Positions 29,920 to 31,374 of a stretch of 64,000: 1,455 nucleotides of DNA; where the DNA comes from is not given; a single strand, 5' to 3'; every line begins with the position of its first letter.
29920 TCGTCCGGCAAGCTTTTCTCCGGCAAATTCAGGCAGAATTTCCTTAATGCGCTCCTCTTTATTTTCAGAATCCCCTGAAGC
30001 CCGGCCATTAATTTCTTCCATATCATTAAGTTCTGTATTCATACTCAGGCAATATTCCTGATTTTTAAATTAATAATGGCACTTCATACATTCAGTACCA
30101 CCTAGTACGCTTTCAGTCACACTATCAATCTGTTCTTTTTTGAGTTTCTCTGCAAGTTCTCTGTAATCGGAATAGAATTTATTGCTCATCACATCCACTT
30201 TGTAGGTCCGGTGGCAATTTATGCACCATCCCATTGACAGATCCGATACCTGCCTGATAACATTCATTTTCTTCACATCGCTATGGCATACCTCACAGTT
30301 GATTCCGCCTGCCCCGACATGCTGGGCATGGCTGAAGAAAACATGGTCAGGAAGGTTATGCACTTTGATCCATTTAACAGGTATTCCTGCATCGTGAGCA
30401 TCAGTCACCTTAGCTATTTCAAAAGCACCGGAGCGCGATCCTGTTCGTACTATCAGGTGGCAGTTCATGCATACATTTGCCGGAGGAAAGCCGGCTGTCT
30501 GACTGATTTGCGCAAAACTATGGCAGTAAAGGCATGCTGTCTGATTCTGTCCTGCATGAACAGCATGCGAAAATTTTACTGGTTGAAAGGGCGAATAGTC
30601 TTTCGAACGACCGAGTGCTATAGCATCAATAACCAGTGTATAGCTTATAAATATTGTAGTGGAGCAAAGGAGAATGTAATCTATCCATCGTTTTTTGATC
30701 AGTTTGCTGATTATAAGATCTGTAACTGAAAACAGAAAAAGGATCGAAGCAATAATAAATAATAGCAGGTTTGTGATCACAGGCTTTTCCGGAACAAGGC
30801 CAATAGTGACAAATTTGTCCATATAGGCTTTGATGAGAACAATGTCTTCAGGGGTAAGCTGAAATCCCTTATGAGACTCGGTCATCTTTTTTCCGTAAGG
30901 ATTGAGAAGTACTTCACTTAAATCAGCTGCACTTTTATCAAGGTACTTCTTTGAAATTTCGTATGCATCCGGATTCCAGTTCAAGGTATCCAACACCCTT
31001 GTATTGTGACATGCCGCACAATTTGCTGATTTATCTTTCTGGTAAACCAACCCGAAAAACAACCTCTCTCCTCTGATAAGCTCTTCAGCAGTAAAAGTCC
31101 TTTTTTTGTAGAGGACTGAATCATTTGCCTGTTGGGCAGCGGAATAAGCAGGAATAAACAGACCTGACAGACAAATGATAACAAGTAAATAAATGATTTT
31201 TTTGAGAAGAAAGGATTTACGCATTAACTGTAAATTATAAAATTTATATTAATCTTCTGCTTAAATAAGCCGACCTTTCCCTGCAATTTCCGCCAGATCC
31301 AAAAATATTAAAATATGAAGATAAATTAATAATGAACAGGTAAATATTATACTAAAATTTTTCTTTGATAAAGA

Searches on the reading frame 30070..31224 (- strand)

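Call 35: search_protein_families(library=ncbifam, max_evalue=1e-10, proteins=[window:30070-31224:-])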
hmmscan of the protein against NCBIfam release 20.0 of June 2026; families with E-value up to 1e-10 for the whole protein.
window:30070-31224:- (384 aa): 1 family
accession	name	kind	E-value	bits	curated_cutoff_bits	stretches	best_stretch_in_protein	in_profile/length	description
NF041781.1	mnquin_red_QrcA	equivalog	2.1e-22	79.5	180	1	214-327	29-137/174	menaquinone reductase multiheme cytochrome c subunit QrcA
